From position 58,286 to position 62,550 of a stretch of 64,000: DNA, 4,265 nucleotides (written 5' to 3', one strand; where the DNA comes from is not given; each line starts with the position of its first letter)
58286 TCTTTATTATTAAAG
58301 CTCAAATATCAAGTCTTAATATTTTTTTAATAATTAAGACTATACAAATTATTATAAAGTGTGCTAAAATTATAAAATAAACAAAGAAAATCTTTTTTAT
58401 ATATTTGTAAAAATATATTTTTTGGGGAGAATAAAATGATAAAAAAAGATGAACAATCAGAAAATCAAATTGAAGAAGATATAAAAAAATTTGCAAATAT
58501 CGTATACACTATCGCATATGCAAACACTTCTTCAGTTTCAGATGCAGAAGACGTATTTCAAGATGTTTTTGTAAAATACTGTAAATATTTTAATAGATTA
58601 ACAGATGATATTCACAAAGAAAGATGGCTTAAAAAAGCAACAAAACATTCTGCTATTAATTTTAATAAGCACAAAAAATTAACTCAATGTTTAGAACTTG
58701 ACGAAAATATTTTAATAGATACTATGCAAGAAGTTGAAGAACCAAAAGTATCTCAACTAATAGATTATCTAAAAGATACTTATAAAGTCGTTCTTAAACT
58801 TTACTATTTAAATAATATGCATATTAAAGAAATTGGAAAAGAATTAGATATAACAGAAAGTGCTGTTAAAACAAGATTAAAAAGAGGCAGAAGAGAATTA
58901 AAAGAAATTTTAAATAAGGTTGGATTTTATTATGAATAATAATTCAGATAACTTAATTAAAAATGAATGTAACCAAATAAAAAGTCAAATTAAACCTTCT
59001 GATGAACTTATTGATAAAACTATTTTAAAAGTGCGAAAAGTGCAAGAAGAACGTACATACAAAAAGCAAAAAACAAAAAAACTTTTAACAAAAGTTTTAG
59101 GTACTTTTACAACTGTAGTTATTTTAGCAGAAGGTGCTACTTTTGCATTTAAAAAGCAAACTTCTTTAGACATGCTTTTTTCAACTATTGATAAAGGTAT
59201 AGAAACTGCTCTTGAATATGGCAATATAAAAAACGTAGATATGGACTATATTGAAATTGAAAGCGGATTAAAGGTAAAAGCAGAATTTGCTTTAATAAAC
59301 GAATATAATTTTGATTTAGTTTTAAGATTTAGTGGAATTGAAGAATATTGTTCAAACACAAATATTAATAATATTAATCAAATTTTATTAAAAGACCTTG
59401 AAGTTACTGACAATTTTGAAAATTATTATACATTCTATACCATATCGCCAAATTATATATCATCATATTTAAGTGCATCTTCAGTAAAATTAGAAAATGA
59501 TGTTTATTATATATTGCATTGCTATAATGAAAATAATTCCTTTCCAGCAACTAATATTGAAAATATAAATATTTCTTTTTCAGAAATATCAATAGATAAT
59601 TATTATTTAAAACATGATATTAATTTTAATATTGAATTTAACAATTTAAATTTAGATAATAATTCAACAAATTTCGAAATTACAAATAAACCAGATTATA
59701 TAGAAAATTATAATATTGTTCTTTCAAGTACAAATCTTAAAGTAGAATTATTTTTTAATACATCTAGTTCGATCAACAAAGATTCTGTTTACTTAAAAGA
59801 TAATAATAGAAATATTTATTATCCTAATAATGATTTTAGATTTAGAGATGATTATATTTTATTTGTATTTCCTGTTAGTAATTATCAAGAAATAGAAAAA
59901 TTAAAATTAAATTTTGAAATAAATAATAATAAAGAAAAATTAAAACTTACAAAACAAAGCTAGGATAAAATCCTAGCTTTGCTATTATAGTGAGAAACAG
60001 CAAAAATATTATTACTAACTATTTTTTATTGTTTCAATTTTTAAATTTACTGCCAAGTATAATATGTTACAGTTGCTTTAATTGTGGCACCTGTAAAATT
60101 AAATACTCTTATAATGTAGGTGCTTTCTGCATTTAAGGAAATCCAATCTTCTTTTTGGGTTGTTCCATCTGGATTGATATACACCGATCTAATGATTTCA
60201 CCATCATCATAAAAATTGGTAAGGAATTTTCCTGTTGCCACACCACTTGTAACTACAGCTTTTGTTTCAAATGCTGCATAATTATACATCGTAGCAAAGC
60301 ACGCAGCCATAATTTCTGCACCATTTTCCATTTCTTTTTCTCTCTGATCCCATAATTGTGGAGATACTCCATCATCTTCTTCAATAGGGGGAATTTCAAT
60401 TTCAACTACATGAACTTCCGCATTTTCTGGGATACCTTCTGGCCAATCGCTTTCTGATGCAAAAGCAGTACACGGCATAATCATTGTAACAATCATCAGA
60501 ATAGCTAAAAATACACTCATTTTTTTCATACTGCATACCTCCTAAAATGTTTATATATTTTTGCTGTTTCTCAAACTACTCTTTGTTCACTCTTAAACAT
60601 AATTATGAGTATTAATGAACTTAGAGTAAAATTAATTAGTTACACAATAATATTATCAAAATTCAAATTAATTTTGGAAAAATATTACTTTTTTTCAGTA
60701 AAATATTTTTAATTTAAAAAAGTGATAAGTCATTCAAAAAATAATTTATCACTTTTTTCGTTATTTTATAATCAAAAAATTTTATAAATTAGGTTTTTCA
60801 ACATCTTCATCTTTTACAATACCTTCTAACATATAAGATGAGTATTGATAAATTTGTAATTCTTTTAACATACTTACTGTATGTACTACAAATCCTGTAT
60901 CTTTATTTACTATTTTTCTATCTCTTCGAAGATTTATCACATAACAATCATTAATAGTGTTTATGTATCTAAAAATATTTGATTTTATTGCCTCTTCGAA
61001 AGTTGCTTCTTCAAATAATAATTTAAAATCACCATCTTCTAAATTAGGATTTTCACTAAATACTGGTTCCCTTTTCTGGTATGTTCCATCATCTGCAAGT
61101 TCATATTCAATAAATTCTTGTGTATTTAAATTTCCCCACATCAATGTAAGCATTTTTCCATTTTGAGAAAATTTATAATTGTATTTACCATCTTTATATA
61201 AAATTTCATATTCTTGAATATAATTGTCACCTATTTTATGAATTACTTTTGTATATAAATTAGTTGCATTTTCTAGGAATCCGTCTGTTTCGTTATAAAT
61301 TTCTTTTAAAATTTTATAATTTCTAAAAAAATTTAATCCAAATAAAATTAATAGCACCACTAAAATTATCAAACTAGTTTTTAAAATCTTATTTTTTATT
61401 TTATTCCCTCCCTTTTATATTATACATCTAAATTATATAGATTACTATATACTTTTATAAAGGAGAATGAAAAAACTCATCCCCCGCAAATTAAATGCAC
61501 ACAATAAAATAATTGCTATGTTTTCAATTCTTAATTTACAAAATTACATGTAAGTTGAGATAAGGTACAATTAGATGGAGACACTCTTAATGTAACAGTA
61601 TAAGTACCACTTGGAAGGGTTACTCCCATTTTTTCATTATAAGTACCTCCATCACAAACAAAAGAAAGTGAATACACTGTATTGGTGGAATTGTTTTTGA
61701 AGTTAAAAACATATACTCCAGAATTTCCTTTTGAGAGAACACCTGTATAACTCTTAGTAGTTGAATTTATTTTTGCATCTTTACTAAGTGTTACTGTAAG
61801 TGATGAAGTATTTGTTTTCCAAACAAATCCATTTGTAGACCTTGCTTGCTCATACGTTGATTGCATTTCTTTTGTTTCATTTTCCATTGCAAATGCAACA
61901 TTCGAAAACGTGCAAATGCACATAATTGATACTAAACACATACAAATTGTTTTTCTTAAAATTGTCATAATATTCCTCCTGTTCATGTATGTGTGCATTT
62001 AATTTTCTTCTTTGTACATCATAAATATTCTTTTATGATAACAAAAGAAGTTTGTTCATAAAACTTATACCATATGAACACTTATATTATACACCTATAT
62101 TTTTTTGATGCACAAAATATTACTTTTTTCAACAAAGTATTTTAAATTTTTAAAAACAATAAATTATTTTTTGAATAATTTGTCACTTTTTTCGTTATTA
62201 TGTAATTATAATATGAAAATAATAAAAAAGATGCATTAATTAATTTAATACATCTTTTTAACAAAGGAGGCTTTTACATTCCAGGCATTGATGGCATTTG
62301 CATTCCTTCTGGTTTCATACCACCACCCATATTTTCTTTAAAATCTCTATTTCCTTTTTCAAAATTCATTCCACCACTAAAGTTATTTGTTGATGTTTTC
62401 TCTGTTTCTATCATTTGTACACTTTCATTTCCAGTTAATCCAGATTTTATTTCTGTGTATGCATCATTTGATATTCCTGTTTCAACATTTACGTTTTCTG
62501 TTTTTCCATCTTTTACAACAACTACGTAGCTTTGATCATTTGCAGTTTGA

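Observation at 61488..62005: Second neighbouring secreted-protein gene bracketed the same way by a different perfect 16-bp inverted repeat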

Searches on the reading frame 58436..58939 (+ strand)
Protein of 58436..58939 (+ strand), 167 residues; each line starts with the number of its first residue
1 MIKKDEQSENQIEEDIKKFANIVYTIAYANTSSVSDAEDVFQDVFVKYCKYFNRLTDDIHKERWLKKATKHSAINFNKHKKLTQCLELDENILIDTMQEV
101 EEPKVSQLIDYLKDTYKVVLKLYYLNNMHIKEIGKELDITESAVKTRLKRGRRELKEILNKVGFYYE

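Call 9: search_protein_families(library=pfam, proteins=[window:58436-58939:+], max_evalue=0.01)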
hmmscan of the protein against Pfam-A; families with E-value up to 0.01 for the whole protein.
window:58436-58939:+ (167 aa): 5 families
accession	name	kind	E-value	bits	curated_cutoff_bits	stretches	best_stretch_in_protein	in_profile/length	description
PF08281.18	Sigma70_r4_2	-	3.5e-12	46.2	25.7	1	105-155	4-54/54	Sigma-70, region 4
PF04545.22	Sigma70_r4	-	3.7e-09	36.4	24.1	1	110-157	3-50/50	Sigma-70, region 4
PF04542.20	Sigma70_r2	-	2.3e-05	24.6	24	1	17-76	3-64/71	Sigma-70 region 2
PF04297.20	UPF0122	-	0.0021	18.7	22.7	1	114-162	20-68/101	Putative helix-turn-helix protein, YlxM / p13 like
PF07374.17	DUF1492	-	0.0095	16.5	21.5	1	90-155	32-99/100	Protein of unknown function (DUF1492)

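Call 105: search_protein_families(library=ncbifam, proteins=[window:58436-58939:+], max_evalue=0.001)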
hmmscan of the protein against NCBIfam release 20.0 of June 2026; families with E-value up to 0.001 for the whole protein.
window:58436-58939:+ (167 aa): 57 families (the best 25 are shown)
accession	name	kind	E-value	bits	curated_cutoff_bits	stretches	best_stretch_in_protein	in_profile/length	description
NF058625.1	sigma_PG0214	equivalog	9.8e-20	70.9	130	1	10-162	4-164/170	GFO_1088 family ECF-type sigma factor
TIGR02937.1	sigma70-ECF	superfamily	3.4e-19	69.1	42.9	1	13-159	4-165/165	sigma-70 family RNA polymerase sigma factor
TIGR02959.1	SigZ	equivalog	1.6e-17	63.9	168.65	1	29-161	14-150/170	RNA polymerase sigma factor SigZ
NF009174.0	PRK12522.1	equivalog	5.4e-17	62.3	217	1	9-161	2-169/175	RNA polymerase sigma factor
NF007215.0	PRK09637.1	equivalog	1.6e-16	60.8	212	1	28-161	19-156/181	RNA polymerase sigma factor SigZ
NF008891.0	PRK11924.1-5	subfamily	6.7e-16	58.9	259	1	9-160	2-164/171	RNA polymerase sigma factor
TIGR02954.1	Sig70_famx3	hypoth_equivalog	9.3e-16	58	188.5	1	6-161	12-169/170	RNA polymerase sigma-70 factor, TIGR02954 family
TIGR02985.1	Sig70_bacteroi1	subfamily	1.2e-15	58.1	126.4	1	20-159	11-162/162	RNA polymerase sigma-70 factor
TIGR02950.1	SigM_subfam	subfamily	1.3e-15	57.6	147.95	1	11-159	1-158/159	RNA polymerase sigma factor, SigM family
TIGR02983.1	SigE-fam_strep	subfamily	5.2e-15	55.7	141.55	1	9-160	5-159/162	SigE family RNA polymerase sigma factor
NF006930.0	PRK09415.1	subfamily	7e-15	55.3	198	1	4-161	10-177/179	RNA polymerase factor sigma C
NF053879.1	RNAPolSigSigVBac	equivalog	5.6e-14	52.1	190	1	11-160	5-156/160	RNA polymerase sigma factor SigV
NF008888.0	PRK11922.1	equivalog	1.6e-13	50.8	204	1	104-161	141-198/231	RNA polymerase sigma factor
NF007226.0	PRK09644.1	equivalog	1.8e-12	47.7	199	1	12-160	3-158/166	RNA polymerase sigma factor SigM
NF007223.0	PRK09641.1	equivalog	2e-12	47.3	209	1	14-161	22-186/187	RNA polymerase sigma factor SigW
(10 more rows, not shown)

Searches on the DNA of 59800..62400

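Call 45: search_rna_families(source=window, start=59800, end=62400, threshold=evalue, max_evalue=1)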
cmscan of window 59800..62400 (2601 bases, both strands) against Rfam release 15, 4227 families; matches with E-value up to 1: 1.
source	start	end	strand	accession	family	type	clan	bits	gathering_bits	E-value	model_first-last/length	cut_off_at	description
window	61573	61654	-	RF03743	MIR7696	Gene; miRNA;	-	24.9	83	0.11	1-88/88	no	MIR7696 microRNA precursor family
